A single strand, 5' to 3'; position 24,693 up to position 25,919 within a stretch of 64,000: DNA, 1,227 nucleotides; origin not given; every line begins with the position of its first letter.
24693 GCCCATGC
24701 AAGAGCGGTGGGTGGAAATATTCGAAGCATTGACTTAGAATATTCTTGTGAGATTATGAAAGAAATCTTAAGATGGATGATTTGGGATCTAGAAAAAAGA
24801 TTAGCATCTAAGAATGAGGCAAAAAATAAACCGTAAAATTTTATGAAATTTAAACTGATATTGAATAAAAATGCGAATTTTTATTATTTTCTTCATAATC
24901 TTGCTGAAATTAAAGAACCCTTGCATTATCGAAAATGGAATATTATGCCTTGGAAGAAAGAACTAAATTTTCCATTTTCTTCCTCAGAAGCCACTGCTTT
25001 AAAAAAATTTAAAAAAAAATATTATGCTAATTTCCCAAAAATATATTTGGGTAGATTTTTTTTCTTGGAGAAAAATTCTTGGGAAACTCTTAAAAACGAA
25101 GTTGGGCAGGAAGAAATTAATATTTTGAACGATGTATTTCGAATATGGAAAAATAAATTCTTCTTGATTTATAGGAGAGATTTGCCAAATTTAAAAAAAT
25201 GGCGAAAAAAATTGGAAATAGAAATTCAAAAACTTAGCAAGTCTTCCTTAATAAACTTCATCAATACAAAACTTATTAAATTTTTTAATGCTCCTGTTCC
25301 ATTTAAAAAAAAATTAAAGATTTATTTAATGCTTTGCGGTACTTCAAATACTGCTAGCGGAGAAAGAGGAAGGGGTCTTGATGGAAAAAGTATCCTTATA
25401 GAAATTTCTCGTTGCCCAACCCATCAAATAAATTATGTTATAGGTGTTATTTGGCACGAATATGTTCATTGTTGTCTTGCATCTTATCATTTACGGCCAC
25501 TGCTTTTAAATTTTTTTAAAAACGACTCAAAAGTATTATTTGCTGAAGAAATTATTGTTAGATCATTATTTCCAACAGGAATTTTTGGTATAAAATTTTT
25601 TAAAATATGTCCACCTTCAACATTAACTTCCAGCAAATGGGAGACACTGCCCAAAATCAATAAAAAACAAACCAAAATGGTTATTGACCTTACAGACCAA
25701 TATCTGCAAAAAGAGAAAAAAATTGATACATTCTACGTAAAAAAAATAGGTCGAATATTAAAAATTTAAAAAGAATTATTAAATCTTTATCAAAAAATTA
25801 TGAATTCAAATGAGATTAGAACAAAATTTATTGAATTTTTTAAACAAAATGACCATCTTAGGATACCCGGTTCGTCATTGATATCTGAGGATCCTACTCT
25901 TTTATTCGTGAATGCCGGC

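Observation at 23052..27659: Low-GC insertion rebuilt alaS: orphan AlaRS 5' fragment, radical-SAM/SPASM enzyme plus HExxH protein, and a compositionally chimeric alaS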

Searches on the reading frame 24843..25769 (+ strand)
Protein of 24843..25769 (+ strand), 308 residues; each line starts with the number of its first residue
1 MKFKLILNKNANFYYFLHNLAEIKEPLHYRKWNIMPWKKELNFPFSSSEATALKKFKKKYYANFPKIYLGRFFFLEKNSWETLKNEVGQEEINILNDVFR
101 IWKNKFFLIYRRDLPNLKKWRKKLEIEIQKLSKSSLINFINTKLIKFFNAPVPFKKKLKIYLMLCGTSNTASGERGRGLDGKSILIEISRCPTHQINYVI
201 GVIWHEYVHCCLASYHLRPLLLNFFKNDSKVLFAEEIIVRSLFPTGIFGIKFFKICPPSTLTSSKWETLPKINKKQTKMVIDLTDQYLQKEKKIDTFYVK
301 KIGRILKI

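Call 6: search_protein_families(library=pfam, proteins=[window:24843-25769:+], max_evalue=0.01)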
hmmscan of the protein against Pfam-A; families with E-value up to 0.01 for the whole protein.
window:24843-25769:+ (308 aa): 1 family
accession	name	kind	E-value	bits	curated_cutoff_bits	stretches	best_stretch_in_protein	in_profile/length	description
PF18958.6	DUF5700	-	0.00062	19.7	25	1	90-219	30-150/283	Putative zinc dependent peptidase (DUF5700)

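Call 7: search_protein_families(library=ncbifam, proteins=[window:24843-25769:+], max_evalue=0.01)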
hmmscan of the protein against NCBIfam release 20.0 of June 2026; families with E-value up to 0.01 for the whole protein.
window:24843-25769:+ (308 aa): 0 families

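Call 56: search_protein_representatives(protein=window:24843-25766:+)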
Query: 308 residues. Proteins with E-value up to 0.001 (for the whole library): 151; up to 1e-10: 81; up to 1e-30: 18. The best 150 are listed.
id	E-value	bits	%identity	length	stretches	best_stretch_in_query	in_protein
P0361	5.1e-93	328.2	52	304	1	2-308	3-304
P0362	1.7e-85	303.5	50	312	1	1-307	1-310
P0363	3.0e-66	240.3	42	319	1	1-306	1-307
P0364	6.1e-50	186.7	39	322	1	1-306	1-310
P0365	1.6e-49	185.3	41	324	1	3-307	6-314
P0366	1.6e-48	182.1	41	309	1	1-308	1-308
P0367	3.8e-45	171.0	41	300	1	1-302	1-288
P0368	5.8e-43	163.8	38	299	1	1-303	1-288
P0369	2.5e-39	151.9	34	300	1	2-305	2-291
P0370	3.5e-38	148.1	37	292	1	1-307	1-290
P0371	2.7e-36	141.9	38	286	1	1-269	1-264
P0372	4.0e-36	141.3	35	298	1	1-305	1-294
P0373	7.1e-36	140.5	37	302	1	1-306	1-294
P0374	7.8e-35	137.1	43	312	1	1-302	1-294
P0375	2.8e-34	135.3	37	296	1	2-306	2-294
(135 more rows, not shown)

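Call 57: predict_structure(protein=window:24843-25766:+)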
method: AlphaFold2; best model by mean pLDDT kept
length: 308 residues; sequences in the alignment: 1
mean_pLDDT: 35.8   pTM: 0.30
mean pLDDT of the five models: 35.8, 33.8, 32.9, 31.6, 30.9
residues with pLDDT >= 90: 0; 70-90: 4; 50-70: 37; < 50: 267
segments of 3 or more residues with pLDDT < 50: 1-43, 61-80, 102-104, 106-129, 133-308
pLDDT, mean of each block of 10 residues (from residue 1): 22 29 25 29 59 60 37 39 59 58 44 36 44 45 34 34 31 29 39 39 35 26 25 25 24 23 25 35 36 32 30
secondary structure, 60 per line:
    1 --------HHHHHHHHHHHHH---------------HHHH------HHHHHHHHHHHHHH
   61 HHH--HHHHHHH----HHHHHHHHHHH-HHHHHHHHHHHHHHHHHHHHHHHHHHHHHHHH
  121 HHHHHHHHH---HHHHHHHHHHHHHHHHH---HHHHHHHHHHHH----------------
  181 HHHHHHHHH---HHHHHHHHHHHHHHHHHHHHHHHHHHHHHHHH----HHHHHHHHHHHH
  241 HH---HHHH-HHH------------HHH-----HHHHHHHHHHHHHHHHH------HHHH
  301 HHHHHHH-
elements in order: H9-21 H37-40 H47-63 H66-72 H77-87 H89-129 H133-149 H153-164 H181-189 H193-224 H229-242 H246-249 H274-290 H297-307

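Call 60: find_encoding_contigs(protein=P0363, flank=8000, max_places=3)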
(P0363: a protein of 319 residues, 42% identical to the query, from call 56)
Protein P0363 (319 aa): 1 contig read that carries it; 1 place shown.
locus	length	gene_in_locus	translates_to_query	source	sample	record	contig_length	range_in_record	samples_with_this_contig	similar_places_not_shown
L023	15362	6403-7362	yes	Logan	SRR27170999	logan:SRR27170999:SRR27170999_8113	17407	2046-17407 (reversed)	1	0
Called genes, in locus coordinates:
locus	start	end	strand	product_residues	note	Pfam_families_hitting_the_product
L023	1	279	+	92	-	?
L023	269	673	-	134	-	PF11969:DcpS_C, PF01230:HIT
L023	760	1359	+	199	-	PF03734:YkuD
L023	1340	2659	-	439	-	PF00919:UPF0004, PF04055:Radical_SAM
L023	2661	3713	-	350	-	PF00226:DnaJ, PF01556:DnaJ_C, PF27659:CHP02642 (faint), PF00684:DnaJ_CXXCXGXG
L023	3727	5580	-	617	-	PF00012:HSP70, PF06723:MreB_Mbl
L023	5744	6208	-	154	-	-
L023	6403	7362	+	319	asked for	-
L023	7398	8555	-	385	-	PF00587:tRNA-synt_2b, PF03129:HGTP_anticodon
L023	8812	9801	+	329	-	PF02016:Peptidase_S66, PF17676:Peptidase_S66C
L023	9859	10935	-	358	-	PF00152:tRNA-synt_2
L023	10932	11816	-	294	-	PF01209:Ubie_methyltran, PF13489:Methyltransf_23, PF13649:Methyltransf_25, PF13847:Methyltransf_31, PF08241:Methyltransf_11, PF08242:Methyltransf_12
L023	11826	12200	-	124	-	PF00072:Response_reg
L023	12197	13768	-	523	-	PF16927:HisKA_7TM, PF00512:HisKA, PF02518:HATPase_c, PF13589:HATPase_c_3 (weak)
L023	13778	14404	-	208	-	PF21926:FeeM, PF13444:Acetyltransf_5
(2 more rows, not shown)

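Call 61: find_encoding_contigs(protein=P0364, flank=6000, max_places=3)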
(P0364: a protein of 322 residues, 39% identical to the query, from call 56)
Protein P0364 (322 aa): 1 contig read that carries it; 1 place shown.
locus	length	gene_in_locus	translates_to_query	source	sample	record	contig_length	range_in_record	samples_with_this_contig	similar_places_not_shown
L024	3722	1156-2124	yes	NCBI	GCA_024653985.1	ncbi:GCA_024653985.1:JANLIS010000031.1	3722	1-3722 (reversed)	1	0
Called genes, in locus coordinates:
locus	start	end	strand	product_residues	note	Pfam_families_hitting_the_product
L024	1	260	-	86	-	?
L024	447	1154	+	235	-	PF01209:Ubie_methyltran, PF02353:CMAS (weak), PF13489:Methyltransf_23, PF07021:MetW (weak), PF13847:Methyltransf_31, PF08241:Methyltransf_11, PF08242:Methyltransf_12, PF13649:Methyltransf_25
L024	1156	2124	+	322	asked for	-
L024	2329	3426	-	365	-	PF04055:Radical_SAM, PF13186:SPASM (weak)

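Call 62: find_encoding_contigs(protein=P0366, flank=6000, max_places=3)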
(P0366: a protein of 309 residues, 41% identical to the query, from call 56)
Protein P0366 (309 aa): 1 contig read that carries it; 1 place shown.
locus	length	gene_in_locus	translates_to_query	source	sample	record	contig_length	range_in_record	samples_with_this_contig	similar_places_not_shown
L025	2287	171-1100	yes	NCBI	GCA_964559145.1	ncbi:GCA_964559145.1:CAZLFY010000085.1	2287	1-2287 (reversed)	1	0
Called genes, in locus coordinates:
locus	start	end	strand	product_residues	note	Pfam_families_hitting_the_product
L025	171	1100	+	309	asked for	-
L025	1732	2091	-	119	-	-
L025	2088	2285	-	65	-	?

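Call 68: predict_structure(alignment_id=A4)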
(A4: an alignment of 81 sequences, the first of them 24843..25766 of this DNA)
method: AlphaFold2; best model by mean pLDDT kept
length: 308 residues; sequences in the alignment: 81
mean_pLDDT: 96.2   pTM: 0.93
mean pLDDT of the five models: 96.2, 96.2, 95.9, 95.9, 95.4
residues with pLDDT >= 90: 295; 70-90: 11; 50-70: 2; < 50: 0
segments of 3 or more residues with pLDDT < 50: none
pLDDT, mean of each block of 10 residues (from residue 1): 96 98 95 96 97 98 96 97 96 98 98 98 97 94 97 85 95 93 96 98 97 96 97 98 98 97 91 98 98 98 97
secondary structure, 60 per line:
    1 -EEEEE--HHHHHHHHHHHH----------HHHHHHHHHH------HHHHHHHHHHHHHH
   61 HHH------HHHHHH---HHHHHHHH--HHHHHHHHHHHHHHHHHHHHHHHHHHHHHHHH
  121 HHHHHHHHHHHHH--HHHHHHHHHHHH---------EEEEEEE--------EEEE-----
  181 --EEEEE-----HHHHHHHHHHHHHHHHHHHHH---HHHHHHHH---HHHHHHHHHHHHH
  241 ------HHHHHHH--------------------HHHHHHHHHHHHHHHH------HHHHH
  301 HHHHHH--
elements in order: E2-6 H9-20 H31-40 H47-63 H70-75 H79-86 H89-133 H136-147 E157-163 E172-175 E183-187 H193-213 H217-224 H228-240 H247-253 H274-289 H296-306

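Call 80: search_solved_structures(query=A4, max_evalue=10, show_alignments=2)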
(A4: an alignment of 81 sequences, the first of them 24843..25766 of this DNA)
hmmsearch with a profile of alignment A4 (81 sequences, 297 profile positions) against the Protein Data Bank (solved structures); distinct sequences matched with E-value up to 10: 4.
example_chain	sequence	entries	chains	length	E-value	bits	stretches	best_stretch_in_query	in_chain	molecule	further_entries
3mlf_A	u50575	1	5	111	0.083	15.7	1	47-110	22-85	transcriptional regulator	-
1z1w_A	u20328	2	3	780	0.33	13.7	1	157-250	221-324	Tricorn protease interacting factor F3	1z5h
3q7j_A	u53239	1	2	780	0.36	13.6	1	157-250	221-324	Tricorn protease-interacting factor F3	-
4l7a_A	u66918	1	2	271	0.78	12.5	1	188-289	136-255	Uncharacterized protein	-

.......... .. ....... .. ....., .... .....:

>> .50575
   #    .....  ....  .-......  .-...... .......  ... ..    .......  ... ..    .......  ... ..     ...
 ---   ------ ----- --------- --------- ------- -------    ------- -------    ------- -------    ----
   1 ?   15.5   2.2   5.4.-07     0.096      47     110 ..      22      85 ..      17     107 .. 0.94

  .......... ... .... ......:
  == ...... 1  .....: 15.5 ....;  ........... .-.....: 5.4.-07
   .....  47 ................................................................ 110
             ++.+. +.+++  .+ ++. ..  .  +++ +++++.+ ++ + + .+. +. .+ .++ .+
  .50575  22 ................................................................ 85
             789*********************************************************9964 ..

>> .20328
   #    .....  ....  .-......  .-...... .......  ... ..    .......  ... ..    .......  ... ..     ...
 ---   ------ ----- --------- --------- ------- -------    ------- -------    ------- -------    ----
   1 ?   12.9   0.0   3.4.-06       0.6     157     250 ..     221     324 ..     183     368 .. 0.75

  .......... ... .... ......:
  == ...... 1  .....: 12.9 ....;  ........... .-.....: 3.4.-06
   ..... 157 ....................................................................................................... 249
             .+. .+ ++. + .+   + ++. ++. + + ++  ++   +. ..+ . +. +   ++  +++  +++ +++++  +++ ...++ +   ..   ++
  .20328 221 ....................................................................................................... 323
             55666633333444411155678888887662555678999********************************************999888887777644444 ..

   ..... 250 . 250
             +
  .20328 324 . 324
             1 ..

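Call 83: fold_search(model_id=the predicted structure, library=pdb)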
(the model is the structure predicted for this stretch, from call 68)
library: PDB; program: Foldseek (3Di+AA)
matches with E <= 10: 36; with E <= 0.001: 0
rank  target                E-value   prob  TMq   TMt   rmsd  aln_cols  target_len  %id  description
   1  3c37_B                2.2e+00  0.07  0.16  0.20  14.4       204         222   12  X-ray structure of the putative Zn-dependent peptidase Q74D82 at the resolution 1.7 A. Northeast Structural Genomics C (released 2008-02-12)
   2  3e04_A                2.6e+00  0.02  0.11  0.09  22.2       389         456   10  Crystal structure of human fumarate hydratase (released 2008-08-12)
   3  4flc_A                3.3e+00  0.03  0.15  0.11  23.0       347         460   10  Structural and Biochemical Characterization of Human Adenylosuccinate Lyase (ADSL) and the R303C ADSL Deficiency Assoc (released 2012-08-01)
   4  8vc3_B                3.5e+00  0.06  0.16  0.18  14.3       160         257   15  Voltage gated potassium ion channel Kv1.2 in complex with DTx (released 2024-07-10)
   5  6nzb_A                4.0e+00  0.01  0.13  0.10  20.6       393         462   10  Crystal structure of E. coli fumarase C S318A variant with closed SS Loop at 1.37 angstrom resolution (released 2019-09-25)
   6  6mhe_A                4.0e+00  0.01  0.12  0.12  22.5       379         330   11  Galphai3 co-crystallized with KB752 (released 2019-07-31)
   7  2ec5_A                4.2e+00  0.02  0.13  0.08  19.4       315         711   11  Crystal structures reveal a thiol-protease like catalytic triad in the C-terminal region of Pasteurella multocida toxi (released 2007-03-06)
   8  7emf_X                4.4e+00  0.02  0.11  0.05  15.5       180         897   14  Human Mediator (deletion of MED1-IDR) in a Tail-extended conformation (released 2021-05-05)
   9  3e04_B                4.7e+00  0.01  0.13  0.10  22.5       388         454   10  Crystal structure of human fumarate hydratase (released 2008-08-12)
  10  5mqt_A                5.1e+00  0.04  0.11  0.13  15.2       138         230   14  Crystal structure of dCK mutant C3S in complex with imatinib and UDP (released 2017-11-22)
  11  7trb_B                5.7e+00  0.05  0.14  0.17  11.2       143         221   15  CRYSTAL STRUCTURE OF FARNESOID X-ACTIVATED RECEPTOR COMPLEXED WITH COMPOUND-32 AKA (1S,3S)-N-({4-[5-(2-FLUOROPR OPAN-2 (released 2022-06-29)
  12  1kjy_C                6.0e+00  0.01  0.11  0.11  22.1       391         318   10  Crystal Structure of Human G[alpha]i1 Bound to the GoLoco Motif of RGS14 (released 2002-05-08)
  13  6nzc_A                6.3e+00  0.01  0.12  0.09  21.0       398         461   12  Crystal structure of E. coli fumarase C N326A variant with closed SS Loop at 1.40 angstrom resolution (released 2019-09-25)
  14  3qeo_A                6.6e+00  0.03  0.11  0.14  13.6       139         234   14  S74E-R104M-D133A dCK variant in complex with L-deoxythymidine and UDP (released 2011-03-16)
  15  9hiy_I                6.6e+00  0.01  0.13  0.14  21.2       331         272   11  Cryo-EM structure of CAK (CDK7 D97N mutant) in complex with ATPgS (released 2025-08-20)
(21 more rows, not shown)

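Call 94: search_protein_families(library=ncbifam, alignment_id=A4, max_evalue=1)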
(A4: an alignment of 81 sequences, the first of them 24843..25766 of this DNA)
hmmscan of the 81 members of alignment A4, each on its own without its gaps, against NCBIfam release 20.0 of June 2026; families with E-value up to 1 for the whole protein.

A. member 1, window:24843-25766:+ (308 aa): 0 families

B. families by the number of members that match (of 81 scanned): 39 families (the first 25 are shown)
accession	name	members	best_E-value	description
NF003339.0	PRK04351.1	3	0.0042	SprT family protein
NF002740.0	PRK02724.1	2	0.16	30S ribosomal protein PSRP-3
NF033917.0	antiphage_ZorA_4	1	0.00023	anti-phage ZorAB system protein ZorA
TIGR01241.2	FtsH_fam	1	0.0012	ATP-dependent zinc metalloprotease FtsH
NF052422.1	translocon_SseB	1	0.0013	type III secretion system translocon protein SseB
NF005129.0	PRK06568.1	1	0.0059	F0F1 ATP synthase subunit B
TIGR04422.1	PLP_IMCC1989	1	0.0072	putative PLP-dependent aminotransferase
NF002503.0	PRK01844.1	1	0.016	YneF family protein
NF010343.0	PRK13770.1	1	0.019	histidinol dehydrogenase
NF045770.1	MPN403_MG284_C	1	0.02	MG284/MPN403 family protein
TIGR01767.2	MTRK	1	0.02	S-methyl-5-thioribose kinase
NF004344.0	PRK05724.1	1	0.026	acetyl-CoA carboxylase carboxyltransferase subunit alpha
NF009207.0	PRK12556.1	1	0.027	tryptophan--tRNA ligase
NF047539.1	XAC2610_fam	1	0.028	XAC2610-related protein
NF002505.0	PRK01862.1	1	0.033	ClcB-like voltage-gated chloride channel protein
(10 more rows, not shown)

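Call 96: search_protein_families(library=pfam, alignment_id=A4, max_evalue=0.01)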
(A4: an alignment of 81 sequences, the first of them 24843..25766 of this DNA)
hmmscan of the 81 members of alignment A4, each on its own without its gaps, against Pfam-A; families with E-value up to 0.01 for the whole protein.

A. member 1, window:24843-25766:+ (308 aa): 1 family
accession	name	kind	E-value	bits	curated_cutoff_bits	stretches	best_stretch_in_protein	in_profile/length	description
PF18958.6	DUF5700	-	0.00062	19.7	25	1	90-219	30-150/283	Putative zinc dependent peptidase (DUF5700)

B. families by the number of members that match (of 81 scanned): 6 families
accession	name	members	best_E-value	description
PF10263.15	SprT-like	4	0.0012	SprT-like family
PF18958.6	DUF5700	2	0.00062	Putative zinc dependent peptidase (DUF5700)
PF13688.12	Reprolysin_5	1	0.0065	Metallo-peptidase family M12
PF24127.1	DUF7395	1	0.0083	Domain of unknown function (DUF7395)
PF03672.18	UPF0154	1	0.0088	Uncharacterised protein family (UPF0154)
PF08598.16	Sds3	1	0.0088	Sds3-like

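Call 102: find_related_loci(query=A2, collection=viral_contigs, flank=8000)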
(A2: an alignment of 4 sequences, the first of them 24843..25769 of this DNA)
Query A2 (308 aa) in viral_contigs; peptide patterns used: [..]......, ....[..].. (x = any residue, [..] = any of these).
57 stretches matched a pattern, but none encodes a relative of the query by tblastn (E <= 1e-3).
